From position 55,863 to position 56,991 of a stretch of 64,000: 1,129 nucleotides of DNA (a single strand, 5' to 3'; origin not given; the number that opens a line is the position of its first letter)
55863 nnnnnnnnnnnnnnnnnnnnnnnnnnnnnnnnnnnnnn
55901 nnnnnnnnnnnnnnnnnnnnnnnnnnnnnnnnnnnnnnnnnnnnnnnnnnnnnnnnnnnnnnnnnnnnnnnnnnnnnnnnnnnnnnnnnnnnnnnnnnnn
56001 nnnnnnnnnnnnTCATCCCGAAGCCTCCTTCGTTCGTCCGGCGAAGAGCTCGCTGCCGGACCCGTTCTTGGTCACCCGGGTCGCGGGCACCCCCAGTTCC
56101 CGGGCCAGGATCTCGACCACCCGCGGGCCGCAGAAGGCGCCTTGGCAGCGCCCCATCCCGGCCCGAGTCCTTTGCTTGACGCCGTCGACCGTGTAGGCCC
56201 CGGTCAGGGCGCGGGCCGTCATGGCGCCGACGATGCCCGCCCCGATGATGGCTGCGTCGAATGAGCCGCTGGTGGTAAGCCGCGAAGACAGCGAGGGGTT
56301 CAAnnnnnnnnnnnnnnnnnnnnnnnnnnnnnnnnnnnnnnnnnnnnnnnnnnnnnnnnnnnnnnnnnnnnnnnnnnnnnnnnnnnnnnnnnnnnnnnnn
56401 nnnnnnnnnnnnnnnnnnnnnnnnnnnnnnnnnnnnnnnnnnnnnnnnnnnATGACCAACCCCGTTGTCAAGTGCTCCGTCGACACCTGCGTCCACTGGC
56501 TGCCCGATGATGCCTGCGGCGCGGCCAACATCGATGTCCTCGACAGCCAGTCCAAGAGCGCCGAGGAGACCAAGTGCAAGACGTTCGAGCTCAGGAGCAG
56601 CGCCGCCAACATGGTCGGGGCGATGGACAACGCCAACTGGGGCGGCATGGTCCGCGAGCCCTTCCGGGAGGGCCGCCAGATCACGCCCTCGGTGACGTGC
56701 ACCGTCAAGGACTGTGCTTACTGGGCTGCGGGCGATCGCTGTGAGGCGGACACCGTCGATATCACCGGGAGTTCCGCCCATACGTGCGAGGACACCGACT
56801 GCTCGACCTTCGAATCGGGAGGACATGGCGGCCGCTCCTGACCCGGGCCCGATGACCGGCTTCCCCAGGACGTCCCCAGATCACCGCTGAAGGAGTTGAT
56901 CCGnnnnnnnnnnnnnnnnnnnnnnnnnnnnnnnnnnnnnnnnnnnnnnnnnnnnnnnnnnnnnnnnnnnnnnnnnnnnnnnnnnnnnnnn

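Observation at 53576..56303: Glycerol module with an in-frame-deleted G3P dehydrogenase: relic-lipase-glpK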

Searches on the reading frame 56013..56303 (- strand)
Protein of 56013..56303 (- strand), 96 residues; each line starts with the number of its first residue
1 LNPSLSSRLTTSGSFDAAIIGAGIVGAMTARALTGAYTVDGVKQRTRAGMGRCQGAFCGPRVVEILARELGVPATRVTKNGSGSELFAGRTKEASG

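Call 3: search_protein_families(library=pfam, proteins=[window:56013-56303:-], max_evalue=1)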
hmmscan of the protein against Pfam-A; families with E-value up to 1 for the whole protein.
window:56013-56303:- (96 aa): 4 families
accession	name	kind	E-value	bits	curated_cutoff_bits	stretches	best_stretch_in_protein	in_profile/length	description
PF04324.20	Fer2_BFD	-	1e-07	32.6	26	1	34-68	19-50/50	BFD-like [2Fe-2S] binding domain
PF01266.30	DAO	-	0.00099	19.2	27.9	1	16-49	1-35/353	FAD dependent oxidoreductase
PF01494.25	FAD_binding_3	-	0.063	12.9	22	1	16-83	3-68/349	FAD binding domain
PF13450.12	NAD_binding_8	-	0.1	13.3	21.9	1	19-49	1-32/68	NAD(P)-binding Rossmann-like domain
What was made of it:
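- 56013..56198 (-): C-terminal remnant, codons 36-96 plus stop: the second half of the BFD-like [2Fe-2S] domain (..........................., 2 of the 4 Cys ligands) and the family's C-terminal tail (..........). Pfam Fer2_BFD positions 19-50/50 (call 3).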

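Call 4: search_protein_families(library=ncbifam, proteins=[window:56013-56303:-], max_evalue=1)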
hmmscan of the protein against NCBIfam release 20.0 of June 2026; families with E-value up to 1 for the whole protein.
window:56013-56303:- (96 aa): 13 families
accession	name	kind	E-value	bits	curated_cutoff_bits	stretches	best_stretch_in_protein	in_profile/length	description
TIGR03377.1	glycerol3P_GlpA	equivalog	3e-07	29.4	552.8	1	35-76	442-483/530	anaerobic glycerol-3-phosphate dehydrogenase subunit GlpA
NF008313.0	PRK11101.1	equivalog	0.0019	16.9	425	1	42-69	459-486/548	anaerobic glycerol-3-phosphate dehydrogenase subunit A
TIGR02032.1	GG-red-SF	subfamily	0.0045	16.7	158.8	1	15-70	1-56/297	geranylgeranyl reductase family protein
NF008519.0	PRK11445.1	equivalog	0.0069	15.7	303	1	14-63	3-55/355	FAD-binding protein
NF005612.0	PRK07364.1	equivalog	0.025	13.1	487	1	8-34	12-38/415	FAD-dependent hydroxylase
NF002480.1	PRK01747.1-1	equivalog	0.041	12.3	540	1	11-34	245-268/645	bifunctional tRNA (5-methylaminomethyl-2-thiouridine)(34)-methyltransferase MnmC2/FAD-dependent 5-carboxymethylaminomethyl-2-thiouridine(34)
NF006092.0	PRK08244.1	equivalog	0.043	12.5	644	1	15-68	3-56/494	monooxygenase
TIGR01988.1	Ubi-OHases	subfamily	0.062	12.1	224.65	1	16-35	1-20/387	ubiquinone biosynthesis hydroxylase, UbiH/UbiF/VisC/COQ6 family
TIGR03197.1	MnmC_Cterm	equivalog_domain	0.068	12.2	174.2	1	16-34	1-19/400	FAD-dependent 5-carboxymethylaminomethyl-2-thiouridine(34) oxidoreductase MnmC1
NF005786.0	PRK07608.1-1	equivalog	0.1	11.3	597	1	13-36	9-32/393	UbiH/UbiF family hydroxylase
NF005691.0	PRK07494.1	equivalog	0.11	11.1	459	1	11-35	5-29/404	UbiH/UbiF family hydroxylase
NF033460.1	glycerol3P_ox_II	equivalog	0.13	11.4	460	1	15-34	2-21/361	type 2 glycerol-3-phosphate oxidase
NF008726.1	PRK11728.1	equivalog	0.16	10.8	299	1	16-37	2-23/389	L-2-hydroxyglutarate oxidase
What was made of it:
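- Closest known: GlpA, the catalytic subunit of anaerobic GlpABC. Same: The remnant's C-terminal part hits TIGR03377 positions 442-483 (call 4).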

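Call 5: find_homologous_proteins(query=window:56013-56303:-, max_evalue=0.001)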
Query window:56013-56303:- (96 aa): 287 proteins with E <= 0.001 among 294 candidates; the best 120 are listed.
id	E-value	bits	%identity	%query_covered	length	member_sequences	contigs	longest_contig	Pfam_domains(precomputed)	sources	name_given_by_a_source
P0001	2.1e-53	196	100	100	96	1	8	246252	PF04324.21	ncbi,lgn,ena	-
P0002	2.6e-22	96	76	61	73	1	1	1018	PF04324.21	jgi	-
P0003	2.8e-20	90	70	66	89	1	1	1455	PF04324.21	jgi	jgi:glycerol-3-phosphate dehydrogenase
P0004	7.8e-20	88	69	67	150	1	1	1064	PF04324.21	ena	-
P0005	2.2e-19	87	69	65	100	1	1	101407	PF04324.21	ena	-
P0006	2.8e-19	87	69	65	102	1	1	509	PF17806.7,PF04324.21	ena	-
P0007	1.1e-18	85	72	64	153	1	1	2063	PF04324.21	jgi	jgi:glycerol-3-phosphate dehydrogenase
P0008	1.8e-18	84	64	73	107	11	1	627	PF04324.21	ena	-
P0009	3.6e-18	83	71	60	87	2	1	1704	PF04324.21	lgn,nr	nr:(2Fe-2S)-binding protein [[Clostridium] scindens]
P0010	3.8e-18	83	68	63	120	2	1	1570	PF04324.21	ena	-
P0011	4.6e-18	83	63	75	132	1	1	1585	PF04324.21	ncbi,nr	ncbi:MAG: FAD/NAD(P)-binding oxidoreductase, partial [Firmicutes bacterium]|nr:FAD/NAD(P)-binding ox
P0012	5.2e-18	83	71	60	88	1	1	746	PF04324.21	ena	-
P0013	5.3e-18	83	64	69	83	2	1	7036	PF04324.21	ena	-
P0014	7.7e-18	82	66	64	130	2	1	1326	PF04324.21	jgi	jgi:glycerol-3-phosphate dehydrogenase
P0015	7.9e-18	82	69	61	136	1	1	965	PF04324.21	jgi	jgi:glycerol-3-phosphate dehydrogenase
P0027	5.3e-17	79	73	51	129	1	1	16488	PF01266.31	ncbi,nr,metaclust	ncbi:MAG: hypothetical protein A2169_12260 [Deltaproteobacteria bacterium RBG_13_47_9]|nr:MAG: hypot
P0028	5.8e-17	79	64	69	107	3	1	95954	PF04324.21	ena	-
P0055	5.8e-16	76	66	61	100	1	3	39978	PF04324.21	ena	-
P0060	7.4e-16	76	61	72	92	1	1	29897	PF04324.21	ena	-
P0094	2.5e-15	74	62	72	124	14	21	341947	PF04324.21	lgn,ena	-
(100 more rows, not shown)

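Call 6: find_encoding_contigs(protein=P0001, flank=6000, max_places=10)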
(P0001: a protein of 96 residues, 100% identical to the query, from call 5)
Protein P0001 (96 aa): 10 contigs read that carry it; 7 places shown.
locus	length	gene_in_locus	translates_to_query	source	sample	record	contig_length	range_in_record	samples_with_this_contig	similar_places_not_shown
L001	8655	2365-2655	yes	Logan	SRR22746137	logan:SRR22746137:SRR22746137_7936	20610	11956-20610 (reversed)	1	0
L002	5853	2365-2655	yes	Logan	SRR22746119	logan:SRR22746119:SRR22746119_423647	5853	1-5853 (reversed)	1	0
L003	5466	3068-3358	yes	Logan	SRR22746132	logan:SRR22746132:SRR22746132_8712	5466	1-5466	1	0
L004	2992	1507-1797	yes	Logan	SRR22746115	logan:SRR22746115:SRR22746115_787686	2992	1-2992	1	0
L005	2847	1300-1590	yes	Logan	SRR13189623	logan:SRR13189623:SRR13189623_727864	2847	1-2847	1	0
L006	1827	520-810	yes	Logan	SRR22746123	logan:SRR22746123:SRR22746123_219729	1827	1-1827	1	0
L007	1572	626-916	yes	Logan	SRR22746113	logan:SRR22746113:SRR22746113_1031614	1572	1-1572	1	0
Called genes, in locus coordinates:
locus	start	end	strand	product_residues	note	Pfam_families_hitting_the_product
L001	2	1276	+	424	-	?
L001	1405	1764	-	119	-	PF10710:DUF2512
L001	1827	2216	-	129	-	PF07561:DUF1540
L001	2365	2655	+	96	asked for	PF04324:Fer2_BFD (weak)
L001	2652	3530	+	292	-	PF12146:Hydrolase_4, PF20408:Abhydrolase_11 (faint), PF00561:Abhydrolase_1, PF12697:Abhydrolase_6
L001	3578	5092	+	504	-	PF00370:FGGY_N, PF02782:FGGY_C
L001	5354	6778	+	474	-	PF01546:Peptidase_M20, PF07687:M20_dimer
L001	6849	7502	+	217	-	PF01810:LysE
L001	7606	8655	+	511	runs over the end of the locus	PF13360:PQQ_2, PF01011:PQQ (faint), PF25293:Beta-prop_EMC1_N (faint), PF07774:EMC1_C (faint), PF13570:Beta-prop_ACSF4, PF13360:PQQ_2, PF13570:Beta-prop_ACSF4, PF07833:Cu_amine_oxidN1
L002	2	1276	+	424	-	?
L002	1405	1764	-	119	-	PF10710:DUF2512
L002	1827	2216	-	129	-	PF07561:DUF1540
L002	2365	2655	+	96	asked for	PF04324:Fer2_BFD (weak)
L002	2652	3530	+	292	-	PF12146:Hydrolase_4, PF20408:Abhydrolase_11 (faint), PF00561:Abhydrolase_1, PF12697:Abhydrolase_6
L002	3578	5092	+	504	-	PF00370:FGGY_N, PF02782:FGGY_C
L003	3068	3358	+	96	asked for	PF04324:Fer2_BFD (weak)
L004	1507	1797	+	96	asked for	PF04324:Fer2_BFD (weak)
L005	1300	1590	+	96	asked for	PF04324:Fer2_BFD (weak)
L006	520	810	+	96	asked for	PF04324:Fer2_BFD (weak)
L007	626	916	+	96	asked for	PF04324:Fer2_BFD (weak)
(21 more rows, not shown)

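Call 7: list_cluster_members(proteins=[P0001, P0005, P0028, P0094, P0055, P0060])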
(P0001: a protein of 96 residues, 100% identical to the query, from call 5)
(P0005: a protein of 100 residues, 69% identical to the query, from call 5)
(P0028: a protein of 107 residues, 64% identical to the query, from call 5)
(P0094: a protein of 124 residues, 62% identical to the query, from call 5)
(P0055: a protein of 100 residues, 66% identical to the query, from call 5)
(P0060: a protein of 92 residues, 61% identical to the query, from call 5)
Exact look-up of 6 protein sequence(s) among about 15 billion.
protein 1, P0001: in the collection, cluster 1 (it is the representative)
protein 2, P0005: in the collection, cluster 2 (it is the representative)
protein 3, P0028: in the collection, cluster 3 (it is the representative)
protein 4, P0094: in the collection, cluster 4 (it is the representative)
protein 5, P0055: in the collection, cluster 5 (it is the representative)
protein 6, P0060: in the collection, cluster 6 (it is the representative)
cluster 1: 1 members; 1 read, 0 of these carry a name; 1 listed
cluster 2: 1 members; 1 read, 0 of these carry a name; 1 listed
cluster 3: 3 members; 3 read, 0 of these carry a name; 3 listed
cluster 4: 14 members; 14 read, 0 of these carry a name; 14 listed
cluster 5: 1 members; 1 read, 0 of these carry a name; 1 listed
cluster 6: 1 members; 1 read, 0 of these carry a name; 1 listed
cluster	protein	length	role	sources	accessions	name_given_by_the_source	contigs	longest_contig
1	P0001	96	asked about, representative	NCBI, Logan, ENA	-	-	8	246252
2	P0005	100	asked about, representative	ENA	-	-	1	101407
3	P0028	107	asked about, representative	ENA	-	-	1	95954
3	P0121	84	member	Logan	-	-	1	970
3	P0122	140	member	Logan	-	-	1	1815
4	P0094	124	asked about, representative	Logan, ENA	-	-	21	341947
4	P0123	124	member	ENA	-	-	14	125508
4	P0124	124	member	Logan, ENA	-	-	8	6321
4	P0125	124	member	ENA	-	-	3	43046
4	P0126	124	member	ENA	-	-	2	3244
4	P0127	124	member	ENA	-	-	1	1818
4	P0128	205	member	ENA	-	-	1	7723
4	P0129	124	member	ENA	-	-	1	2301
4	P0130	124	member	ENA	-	-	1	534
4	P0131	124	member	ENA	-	-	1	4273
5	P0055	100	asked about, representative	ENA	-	-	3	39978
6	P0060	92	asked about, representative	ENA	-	-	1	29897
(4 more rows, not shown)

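Call 27: search_protein_representatives(protein=window:56013-56303:-)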
Query: 96 residues. Proteins with E-value up to 0.001 (for the whole library): 1373; up to 1e-10: 548; up to 1e-30: 0. The best 150 are listed.
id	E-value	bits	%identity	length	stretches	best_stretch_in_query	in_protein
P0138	2.3e-27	110.9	77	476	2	32-94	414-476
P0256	8.7e-23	96.2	64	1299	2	24-92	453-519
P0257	7.3e-21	90.1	69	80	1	31-94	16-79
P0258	1.4e-20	89.2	57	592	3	35-92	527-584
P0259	1.7e-20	88.9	61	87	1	25-93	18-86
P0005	7.1e-20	87.0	68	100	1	34-95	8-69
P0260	8.2e-20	86.7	72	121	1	35-92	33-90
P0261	9.6e-20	86.5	65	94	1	32-94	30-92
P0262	1.1e-19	86.4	67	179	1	30-93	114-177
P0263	1.1e-19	86.3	68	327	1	30-94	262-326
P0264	1.3e-19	86.1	55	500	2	32-93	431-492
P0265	1.4e-19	86.0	49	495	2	25-93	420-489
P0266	1.9e-19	85.6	56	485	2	30-93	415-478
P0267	3.7e-19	84.7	55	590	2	23-95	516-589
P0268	4.1e-19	84.5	58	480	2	31-91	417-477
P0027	1.7e-17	79.3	59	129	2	42-93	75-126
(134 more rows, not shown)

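Call 51: find_encoding_contigs(protein=P0027, flank=6000, max_places=2)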
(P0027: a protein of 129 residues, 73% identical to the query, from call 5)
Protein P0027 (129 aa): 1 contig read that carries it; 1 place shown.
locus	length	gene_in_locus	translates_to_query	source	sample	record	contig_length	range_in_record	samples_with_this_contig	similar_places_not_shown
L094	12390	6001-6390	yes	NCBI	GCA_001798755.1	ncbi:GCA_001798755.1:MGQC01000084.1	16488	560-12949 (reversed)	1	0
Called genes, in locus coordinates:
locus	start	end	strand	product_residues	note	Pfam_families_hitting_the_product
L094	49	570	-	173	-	PF02635:DsrE (weak), PF13686:DrsE_2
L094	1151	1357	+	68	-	PF00313:CSD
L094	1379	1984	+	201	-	PF20362:DUF6657 (weak)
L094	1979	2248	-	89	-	PF00753:Lactamase_B (weak)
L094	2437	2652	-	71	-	-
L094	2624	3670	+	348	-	PF03480:DctP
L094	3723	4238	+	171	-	PF04290:DctQ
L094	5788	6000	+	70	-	-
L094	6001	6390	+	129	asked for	PF01266:DAO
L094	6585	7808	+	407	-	PF00465:Fe-ADH, PF13685:Fe-ADH_2, PF25137:ADH_Fe_C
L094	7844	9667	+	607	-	PF02730:AFOR_N, PF01314:AFOR_C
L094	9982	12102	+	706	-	PF05378:Hydant_A_N, PF01968:Hydantoinase_A, PF19278:Hydant_A_C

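Call 53: predict_structure(protein=window:56013-56303:-)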
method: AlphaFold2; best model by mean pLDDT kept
length: 96 residues; sequences in the alignment: 1
mean_pLDDT: 46.1   pTM: 0.37
mean pLDDT of the five models: 46.1, 44.5, 44.1, 42.3, 37.2
residues with pLDDT >= 90: 0; 70-90: 1; 50-70: 28; < 50: 67
segments of 3 or more residues with pLDDT < 50: 1-35, 45-61, 82-96
pLDDT, mean of each block of 10 residues (from residue 1): 32 36 40 55 48 39 61 66 45 37
secondary structure, 60 per line:
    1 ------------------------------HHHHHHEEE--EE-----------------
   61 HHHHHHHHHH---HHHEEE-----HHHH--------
elements in order: H31-36 E37-39 H61-70 E77-79 H85-88
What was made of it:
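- The single-sequence AlphaFold model is of low confidence, mean pLDDT 46 (call 53).
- Tried and rejected: AlphaFold2 on the single 96-aa sequence gave mean pLDDT 46, which is uninformative (call 53).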

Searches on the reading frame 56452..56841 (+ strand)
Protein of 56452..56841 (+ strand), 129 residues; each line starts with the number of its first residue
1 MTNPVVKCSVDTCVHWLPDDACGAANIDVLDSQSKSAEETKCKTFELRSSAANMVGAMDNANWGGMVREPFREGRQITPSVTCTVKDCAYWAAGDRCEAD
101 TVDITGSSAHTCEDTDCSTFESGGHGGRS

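Call 3: search_protein_families(library=pfam, proteins=[window:56452-56841:+], max_evalue=1)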
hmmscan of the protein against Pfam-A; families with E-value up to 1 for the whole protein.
window:56452-56841:+ (129 aa): 1 family
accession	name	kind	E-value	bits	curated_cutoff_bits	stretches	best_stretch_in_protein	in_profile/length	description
PF07561.16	DUF1540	-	2.8e-25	88.6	22.1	2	81-120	1-40/40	Domain of Unknown Function (DUF1540)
